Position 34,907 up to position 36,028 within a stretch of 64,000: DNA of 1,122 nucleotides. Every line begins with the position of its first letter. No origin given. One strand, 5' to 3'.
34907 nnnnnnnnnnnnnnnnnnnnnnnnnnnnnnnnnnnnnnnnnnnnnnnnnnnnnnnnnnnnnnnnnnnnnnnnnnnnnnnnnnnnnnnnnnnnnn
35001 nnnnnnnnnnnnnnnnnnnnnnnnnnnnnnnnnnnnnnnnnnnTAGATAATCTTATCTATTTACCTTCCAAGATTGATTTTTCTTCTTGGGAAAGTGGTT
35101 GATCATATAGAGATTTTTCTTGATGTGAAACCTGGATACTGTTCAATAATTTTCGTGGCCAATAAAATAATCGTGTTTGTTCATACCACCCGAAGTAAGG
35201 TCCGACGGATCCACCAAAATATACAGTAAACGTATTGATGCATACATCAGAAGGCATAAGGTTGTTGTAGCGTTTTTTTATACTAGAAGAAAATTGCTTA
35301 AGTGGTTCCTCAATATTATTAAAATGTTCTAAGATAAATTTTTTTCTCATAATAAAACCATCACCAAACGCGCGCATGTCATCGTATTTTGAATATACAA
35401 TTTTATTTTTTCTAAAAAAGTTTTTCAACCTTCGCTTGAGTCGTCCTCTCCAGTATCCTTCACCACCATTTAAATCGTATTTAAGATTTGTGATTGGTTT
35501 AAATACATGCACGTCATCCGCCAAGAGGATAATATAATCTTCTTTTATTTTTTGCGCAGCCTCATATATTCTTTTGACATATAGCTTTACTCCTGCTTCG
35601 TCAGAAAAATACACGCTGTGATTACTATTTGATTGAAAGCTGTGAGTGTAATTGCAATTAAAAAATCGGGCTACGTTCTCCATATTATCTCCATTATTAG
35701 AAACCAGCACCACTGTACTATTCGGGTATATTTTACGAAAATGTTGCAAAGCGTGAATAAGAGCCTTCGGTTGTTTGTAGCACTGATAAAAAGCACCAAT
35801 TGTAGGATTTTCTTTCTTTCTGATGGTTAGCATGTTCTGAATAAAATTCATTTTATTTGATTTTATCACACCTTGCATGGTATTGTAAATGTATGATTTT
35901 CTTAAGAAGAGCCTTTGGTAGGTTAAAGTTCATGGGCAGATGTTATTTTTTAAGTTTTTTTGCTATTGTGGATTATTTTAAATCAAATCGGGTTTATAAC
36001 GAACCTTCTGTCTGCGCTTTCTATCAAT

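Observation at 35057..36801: Head-to-head pair of paralogous unknown-function genes inside the glycan locus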

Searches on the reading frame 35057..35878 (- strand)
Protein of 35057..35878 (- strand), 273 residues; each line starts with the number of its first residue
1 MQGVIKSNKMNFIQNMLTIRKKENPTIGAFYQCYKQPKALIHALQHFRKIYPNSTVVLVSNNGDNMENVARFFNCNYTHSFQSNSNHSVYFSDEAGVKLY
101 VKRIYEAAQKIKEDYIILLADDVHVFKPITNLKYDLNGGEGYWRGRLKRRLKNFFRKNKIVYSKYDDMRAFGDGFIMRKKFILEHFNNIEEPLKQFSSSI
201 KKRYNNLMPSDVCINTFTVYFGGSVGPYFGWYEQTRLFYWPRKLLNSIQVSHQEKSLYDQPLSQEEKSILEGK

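Call 5: search_protein_families(library=pfam, proteins=[window:35057-35878:-], max_evalue=10)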
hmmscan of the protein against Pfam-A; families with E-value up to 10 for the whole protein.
window:35057-35878:- (273 aa): 1 family
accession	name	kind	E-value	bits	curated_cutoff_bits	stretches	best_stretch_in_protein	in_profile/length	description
PF18712.6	DUF5644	-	0.05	14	25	1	148-196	23-69/109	Family of unknown function (DUF5644)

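Call 7: search_protein_families(library=ncbifam, proteins=[window:35057-35878:-], max_evalue=10)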
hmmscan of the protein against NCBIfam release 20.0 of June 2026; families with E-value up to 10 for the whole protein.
window:35057-35878:- (273 aa): 2 families
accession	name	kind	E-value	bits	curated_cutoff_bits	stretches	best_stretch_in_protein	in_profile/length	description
NF033196.2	c_type_nonphoto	exception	0.11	12.7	70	1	73-117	28-72/98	c-type cytochrome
NF000856.0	PRK00075.2-5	equivalog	0.32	10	343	1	23-65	287-329/334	cobalt-precorrin-5B (C(1))-methyltransferase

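Call 8: search_solved_structures(query=window:35057-35878:-, max_evalue=10)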
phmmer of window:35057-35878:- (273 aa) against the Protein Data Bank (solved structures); distinct sequences matched with E-value up to 10: 6.
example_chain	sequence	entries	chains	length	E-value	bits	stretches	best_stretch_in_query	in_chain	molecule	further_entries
9nvv_b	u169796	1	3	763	0.34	13.4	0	38-79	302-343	HIV envelope gp120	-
4r4n_A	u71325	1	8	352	0.83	12.2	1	38-80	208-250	HIV-1 gp120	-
6pwu_A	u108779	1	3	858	1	11.9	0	57-79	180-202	Envelope glycoprotein gp160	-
5te7_G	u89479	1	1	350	1.2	11.6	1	44-96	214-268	HIV-1 gp120 core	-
6ulc_A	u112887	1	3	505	1.5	11.3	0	57-79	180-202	envelope glycoprotein gp120,envelope glycoprotein gp120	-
1k7l_A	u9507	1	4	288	3.3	10.2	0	161-212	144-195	Peroxisome proliferator activated receptor alpha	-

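Call 11: find_homologous_proteins(query=window:35057-35878:-, max_evalue=0.001)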
Query window:35057-35878:- (273 aa): 12 proteins with E <= 0.001 among 219 candidates.
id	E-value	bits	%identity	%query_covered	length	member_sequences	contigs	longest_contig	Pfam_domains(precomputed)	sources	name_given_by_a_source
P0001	1.3e-177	607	100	97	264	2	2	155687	-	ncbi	ncbi:MAG: hypothetical protein WAV15_03005 [Minisyncoccia bacterium]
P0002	1.7e-145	501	82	94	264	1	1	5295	-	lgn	-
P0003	2.6e-139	481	79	96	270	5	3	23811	-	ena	-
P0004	5.3e-139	480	79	93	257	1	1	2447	-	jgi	jgi:hypothetical protein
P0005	1.7e-138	478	75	96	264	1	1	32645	-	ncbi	-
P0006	4.1e-136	471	79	93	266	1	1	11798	-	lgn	-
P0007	1.1e-116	407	68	94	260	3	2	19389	-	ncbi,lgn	-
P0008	1.7e-110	387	65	96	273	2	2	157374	-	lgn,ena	-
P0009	1.1e-59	220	68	53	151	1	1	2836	-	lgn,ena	-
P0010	8.5e-37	145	36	91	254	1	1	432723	-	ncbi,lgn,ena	-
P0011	6.5e-36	142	34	89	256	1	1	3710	-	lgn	-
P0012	5.1e-35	139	37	87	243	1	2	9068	-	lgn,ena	-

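Call 17: search_solved_structures(query=A1, max_evalue=10)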
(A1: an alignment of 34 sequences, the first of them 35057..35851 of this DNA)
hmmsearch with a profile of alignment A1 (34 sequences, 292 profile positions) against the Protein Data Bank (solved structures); distinct sequences matched with E-value up to 10: 3.
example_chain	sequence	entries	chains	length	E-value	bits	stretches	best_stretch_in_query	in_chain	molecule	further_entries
5h03_A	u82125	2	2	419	0.11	15.2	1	163-222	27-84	Binary enterotoxin of Clostridium perfringens component a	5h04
2anu_A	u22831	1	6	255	0.22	14.1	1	70-143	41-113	hypothetical protein TM0559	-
4r4n_A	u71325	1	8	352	1.1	11.8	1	52-95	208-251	HIV-1 gp120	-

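Call 18: find_encoding_contigs(protein=P0005, flank=6000, max_places=3)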
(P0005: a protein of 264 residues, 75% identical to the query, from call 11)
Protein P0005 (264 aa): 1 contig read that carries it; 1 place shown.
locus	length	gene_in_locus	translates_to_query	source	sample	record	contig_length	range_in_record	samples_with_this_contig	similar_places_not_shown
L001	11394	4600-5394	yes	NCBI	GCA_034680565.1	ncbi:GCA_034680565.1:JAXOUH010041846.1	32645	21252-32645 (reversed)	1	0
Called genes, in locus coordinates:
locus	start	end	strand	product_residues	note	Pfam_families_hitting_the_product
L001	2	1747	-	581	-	PF07973:tRNA_SAD, PF00587:tRNA-synt_2b, PF03129:HGTP_anticodon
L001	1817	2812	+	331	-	PF13354:Beta-lactamase2, PF00768:Peptidase_S11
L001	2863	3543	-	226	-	-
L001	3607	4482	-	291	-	-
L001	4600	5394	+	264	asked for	-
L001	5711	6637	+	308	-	PF01029:NusB, PF00293:NUDIX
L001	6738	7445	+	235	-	PF22935:RM44_endonuclase, PF14622:Ribonucleas_3_3, PF00636:Ribonuclease_3, PF00035:dsrm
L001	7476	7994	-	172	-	PF00583:Acetyltransf_1 (weak)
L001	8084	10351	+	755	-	PF00005:ABC_tran (faint), PF02463:SMC_N, PF13175:AAA_15, PF13476:AAA_23, PF13555:AAA_29 (weak), PF13304:AAA_21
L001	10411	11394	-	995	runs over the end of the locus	PF01731:Arylesterase (faint), PF06977:SdiA-regulated (faint), PF08450:SGL (faint), PF10282:Lactonase (faint), PF17170:DUF5128 (faint), PF25021:TEN_NHL (faint), PF01436:NHL, PF01471:PG_binding_1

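Call 19: find_encoding_contigs(protein=P0010, flank=6000, max_places=3)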
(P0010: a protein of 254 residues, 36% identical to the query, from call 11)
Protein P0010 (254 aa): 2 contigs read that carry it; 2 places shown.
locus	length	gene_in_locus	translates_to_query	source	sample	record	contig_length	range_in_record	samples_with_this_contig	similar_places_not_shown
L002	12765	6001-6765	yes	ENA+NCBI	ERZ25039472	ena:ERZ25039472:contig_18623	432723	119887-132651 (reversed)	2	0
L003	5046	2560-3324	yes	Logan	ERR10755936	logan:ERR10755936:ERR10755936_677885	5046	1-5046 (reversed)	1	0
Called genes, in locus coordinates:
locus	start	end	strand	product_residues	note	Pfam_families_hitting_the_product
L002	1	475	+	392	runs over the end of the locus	PF13200:DUF4015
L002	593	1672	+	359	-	PF01935:DUF87 (weak), PF02534:T4SS-DNA_transf, PF10412:TrwB_AAD_bind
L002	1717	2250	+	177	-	-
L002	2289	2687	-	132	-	PF10111:Glyco_tranf_2_2 (weak)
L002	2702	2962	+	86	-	-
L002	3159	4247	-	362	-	PF13450:NAD_binding_8, PF03275:GLF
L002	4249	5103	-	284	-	PF01531:Glyco_transf_11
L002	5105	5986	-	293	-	-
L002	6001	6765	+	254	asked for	-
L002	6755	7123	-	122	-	PF03269:DUF268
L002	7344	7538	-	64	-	-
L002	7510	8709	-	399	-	PF00535:Glycos_transf_2, PF10111:Glyco_tranf_2_2, PF13641:Glyco_tranf_2_3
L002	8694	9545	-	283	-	PF24785:RXYLT1_C (faint)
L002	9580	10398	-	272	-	-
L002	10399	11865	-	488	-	PF08241:Methyltransf_11 (weak), PF13649:Methyltransf_25 (faint)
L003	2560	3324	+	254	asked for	-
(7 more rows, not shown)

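Call 23: find_encoding_contigs(protein=P0008, flank=8000, max_places=2)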
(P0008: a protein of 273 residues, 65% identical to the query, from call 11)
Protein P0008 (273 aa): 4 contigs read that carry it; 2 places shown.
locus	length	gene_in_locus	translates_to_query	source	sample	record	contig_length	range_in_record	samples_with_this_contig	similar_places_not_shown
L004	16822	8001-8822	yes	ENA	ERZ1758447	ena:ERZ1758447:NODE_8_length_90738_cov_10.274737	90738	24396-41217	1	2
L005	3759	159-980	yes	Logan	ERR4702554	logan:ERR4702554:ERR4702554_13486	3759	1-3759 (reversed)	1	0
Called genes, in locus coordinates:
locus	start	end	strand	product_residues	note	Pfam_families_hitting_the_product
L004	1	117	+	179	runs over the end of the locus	PF00908:dTDP_sugar_isom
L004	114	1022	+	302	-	PF01073:3Beta_HSD (faint), PF01370:Epimerase, PF02719:Polysacc_synt_2 (weak), PF05368:NmrA, PF13460:NAD_binding_10 (weak), PF16363:GDP_Man_Dehyd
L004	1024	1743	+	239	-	PF01370:Epimerase, PF04321:RmlD_sub_bind, PF02719:Polysacc_synt_2, PF16363:GDP_Man_Dehyd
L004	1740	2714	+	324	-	PF01073:3Beta_HSD (weak), PF01370:Epimerase, PF02719:Polysacc_synt_2 (faint), PF04321:RmlD_sub_bind, PF13460:NAD_binding_10 (faint), PF16363:GDP_Man_Dehyd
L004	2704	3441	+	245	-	PF00535:Glycos_transf_2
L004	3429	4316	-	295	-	-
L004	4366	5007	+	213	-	PF04321:RmlD_sub_bind, PF02719:Polysacc_synt_2 (weak)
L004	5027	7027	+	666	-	PF01531:Glyco_transf_11 (weak), PF04724:Glyco_transf_17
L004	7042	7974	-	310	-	-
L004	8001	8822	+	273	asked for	-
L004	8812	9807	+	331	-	PF00535:Glycos_transf_2, PF10111:Glyco_tranf_2_2, PF13641:Glyco_tranf_2_3, PF13632:Glyco_trans_2_3 (weak)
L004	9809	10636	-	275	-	PF00535:Glycos_transf_2, PF10111:Glyco_tranf_2_2, PF13641:Glyco_tranf_2_3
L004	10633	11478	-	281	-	PF01531:Glyco_transf_11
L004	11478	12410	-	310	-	PF01370:Epimerase, PF04321:RmlD_sub_bind, PF16363:GDP_Man_Dehyd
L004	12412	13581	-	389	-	PF01041:DegT_DnrJ_EryC1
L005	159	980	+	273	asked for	-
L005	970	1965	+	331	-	PF00535:Glycos_transf_2, PF10111:Glyco_tranf_2_2, PF13641:Glyco_tranf_2_3, PF13632:Glyco_trans_2_3 (weak)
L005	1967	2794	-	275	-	PF00535:Glycos_transf_2, PF10111:Glyco_tranf_2_2, PF13641:Glyco_tranf_2_3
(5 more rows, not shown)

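Call 26: predict_structure(alignment_id=A1)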
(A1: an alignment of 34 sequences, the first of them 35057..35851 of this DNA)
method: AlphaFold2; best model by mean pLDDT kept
length: 264 residues; sequences in the alignment: 34
mean_pLDDT: 84.5   pTM: 0.83
mean pLDDT of the five models: 84.5, 82.6, 81.1, 81.0, 78.9
residues with pLDDT >= 90: 138; 70-90: 74; 50-70: 39; < 50: 13
segments of 3 or more residues with pLDDT < 50: 1-12
pLDDT, mean of each block of 10 residues (from residue 1): 41 77 86 96 97 86 95 72 90 96 96 92 87 62 69 56 77 97 94 89 89 88 86 91 88 96 94
secondary structure, 60 per line:
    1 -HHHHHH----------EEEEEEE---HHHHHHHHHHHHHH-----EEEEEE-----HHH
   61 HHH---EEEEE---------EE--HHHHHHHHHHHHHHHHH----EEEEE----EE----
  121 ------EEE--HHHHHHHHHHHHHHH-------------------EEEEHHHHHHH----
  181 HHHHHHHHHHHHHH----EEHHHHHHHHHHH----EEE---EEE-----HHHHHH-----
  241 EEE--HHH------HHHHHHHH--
elements in order: H2-7 E18-24 H28-41 E47-52 H58-63 E67-71 H85-101 E106-110 E127-129 H132-146 E166-169 H170-176 H181-194 H201-211 E216-218 E222-224 H230-235 E241-243 H255-262

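Call 29: fold_search(model_id=the predicted structure, library=pdb)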
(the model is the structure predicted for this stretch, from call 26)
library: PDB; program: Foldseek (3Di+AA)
matches with E <= 10: 1201; with E <= 0.001: 172
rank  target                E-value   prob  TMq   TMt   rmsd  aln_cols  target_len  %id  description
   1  8j2n_B                2.4e-06  1.00  0.44  0.45   8.7       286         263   12  Exopolysaccharide phosphotransferase CpsY in Mycobacterium tuberculosis (released 2024-04-17)
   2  3v0o_A                4.1e-06  1.00  0.49  0.46   7.5       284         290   10  Crystal structure of the Fucosylgalactoside alpha N-acetylgalactosaminyltransferase (GTA, cisAB mutant L266G, G268A) i (released 2013-01-23)
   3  2vs5_A                5.2e-06  1.00  0.49  0.47   7.5       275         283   10  THE BINDING OF UDP-GALACTOSE BY AN ACTIVE SITE MUTANT OF alpha-1,3 GALACTOSYLTRANSFERASE (alpha3GT) (released 2008-07-15)
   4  1zct_A                6.2e-06  1.00  0.48  0.49   5.8       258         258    9  structure of glycogenin truncated at residue 270 in a complex with UDP (released 2005-04-26)
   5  3v0m_A                7.5e-06  1.00  0.44  0.41   7.9       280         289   10  Crystal structure of the Fucosylgalactoside alpha N-acetylgalactosaminyltransferase (GTA, cisAB mutant L266G, G268A) i (released 2013-01-23)
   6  1k4v_A                9.0e-06  1.00  0.49  0.46   8.0       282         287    9  1.53 A Crystal Structure of the Beta-Galactoside-alpha-1,3-galactosyltransferase in Complex with UDP (released 2002-04-10)
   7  2y7a_C                9.6e-06  1.00  0.42  0.42   8.4       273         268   10  Crystal structure of unliganded GTB P156L (released 2012-02-15)
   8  2y7a_A                1.0e-05  1.00  0.47  0.45   7.6       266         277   11  Crystal structure of unliganded GTB P156L (released 2012-02-15)
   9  1vzt_A                1.0e-05  1.00  0.48  0.45   7.8       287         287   10  ROLES OF INDIVIDUAL RESIDUES OF ALPHA-1,3 GALACTOSYLTRANSFERASES IN SUBSTRATE BINDING AND CATALYSIS (released 2005-05-26)
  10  3v0p_A                1.1e-05  1.00  0.48  0.44   7.8       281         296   10  Crystal structure of the Fucosylgalactoside alpha N-acetylgalactosaminyltransferase (GTA, cisAB mutant L266G, G268A) i (released 2013-01-23)
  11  3u0x_A                1.1e-05  1.00  0.45  0.42   7.9       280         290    9  Crystal structure of the B-specific-1,3-galactosyltransferase (GTB) in complex with compound 382 (released 2012-10-24)
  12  3zgf_B                1.2e-05  1.00  0.49  0.46   7.1       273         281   10  Crystal structure of the Fucosylgalactoside alpha N- acetylgalactosaminyltransferase (GTA, cisAB mutant L266G, G268A)  (released 2013-01-23)
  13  4y62                  1.2e-05  1.00  0.48  0.46   7.1       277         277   10  AAGlyB in complex with amino-acid analogues (released 2015-09-16)
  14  3ioj_A                1.2e-05  1.00  0.47  0.44   7.8       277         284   10  Crystal structure of the Fucosylgalactoside alpha N-acetylgalactosaminyltransferase (GTA, cisAB mutant L266G, G268A) i (released 2010-04-07)
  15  2vs3_A                1.2e-05  1.00  0.44  0.41   7.9       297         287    8  THE BINDING OF UDP-GALACTOSE BY AN ACTIVE SITE MUTANT OF alpha-1,3 GALACTOSYLTRANSFERASE (alpha3GT) (released 2008-07-15)
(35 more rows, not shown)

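Call 30: search_protein_representatives(alignment_id=A1)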
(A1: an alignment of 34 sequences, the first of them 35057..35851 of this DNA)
Query: 34 sequences, 292 profile positions. Proteins with E-value up to 0.001 (for the whole library): 657; up to 1e-10: 435; up to 1e-30: 103. The best 150 are listed.
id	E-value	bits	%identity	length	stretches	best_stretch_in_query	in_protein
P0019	8.3e-129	445.6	-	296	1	1-292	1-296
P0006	7.5e-105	367.0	-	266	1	33-292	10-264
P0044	7.3e-92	324.3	-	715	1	28-290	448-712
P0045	1.2e-86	307.2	-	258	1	36-289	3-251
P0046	4.4e-86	305.4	-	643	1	31-290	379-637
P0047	2.4e-81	289.8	-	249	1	33-278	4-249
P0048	1.6e-77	277.3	-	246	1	32-278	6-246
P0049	7.1e-76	271.8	-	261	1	38-289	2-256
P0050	2.3e-75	270.2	-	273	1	33-288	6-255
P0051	3.4e-73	263.0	-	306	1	39-290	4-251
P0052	2.7e-71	256.8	-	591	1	32-288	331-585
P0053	1.7e-68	247.7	-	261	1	37-290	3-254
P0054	8.5e-65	235.5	-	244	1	56-292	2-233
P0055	1.3e-53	198.7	-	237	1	40-278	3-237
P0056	3.0e-53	197.6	-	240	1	40-277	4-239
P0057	2.9e-51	191.1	-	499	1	40-282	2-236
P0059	4.7e-49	183.8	-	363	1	37-287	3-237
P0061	3.5e-47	177.7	-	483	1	17-279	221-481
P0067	3.0e-46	174.6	-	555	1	23-278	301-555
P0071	2.8e-44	168.2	-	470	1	38-291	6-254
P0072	1.6e-43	165.7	-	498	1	14-289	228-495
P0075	9.3e-43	163.2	-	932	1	40-291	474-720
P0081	1.9e-41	158.8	-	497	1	27-289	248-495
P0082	2.9e-41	158.3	-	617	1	30-287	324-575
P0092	4.6e-39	151.0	-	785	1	11-279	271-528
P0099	5.1e-37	144.3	-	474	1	40-278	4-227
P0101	1.9e-36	142.4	-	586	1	24-290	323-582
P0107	5.7e-36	140.9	-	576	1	40-290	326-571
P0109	1.5e-35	139.5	-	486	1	25-292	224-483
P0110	1.6e-35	139.4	-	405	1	35-253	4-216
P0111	1.6e-35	139.4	-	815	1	36-288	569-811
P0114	1.4e-34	136.3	-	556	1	34-288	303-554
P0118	8.1e-34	133.8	-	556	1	38-289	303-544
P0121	1.7e-33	132.8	-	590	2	36-290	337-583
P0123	2.8e-33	132.1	-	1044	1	36-286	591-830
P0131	2.4e-32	129.0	-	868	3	38-279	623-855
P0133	5.8e-32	127.7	-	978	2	35-145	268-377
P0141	5.7e-31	124.5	-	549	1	38-279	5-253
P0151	4.1e-30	121.6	-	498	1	41-282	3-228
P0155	2.8e-29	118.9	-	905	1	41-278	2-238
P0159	5.5e-29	117.9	-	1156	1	24-289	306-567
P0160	6.0e-29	117.8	-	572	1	39-290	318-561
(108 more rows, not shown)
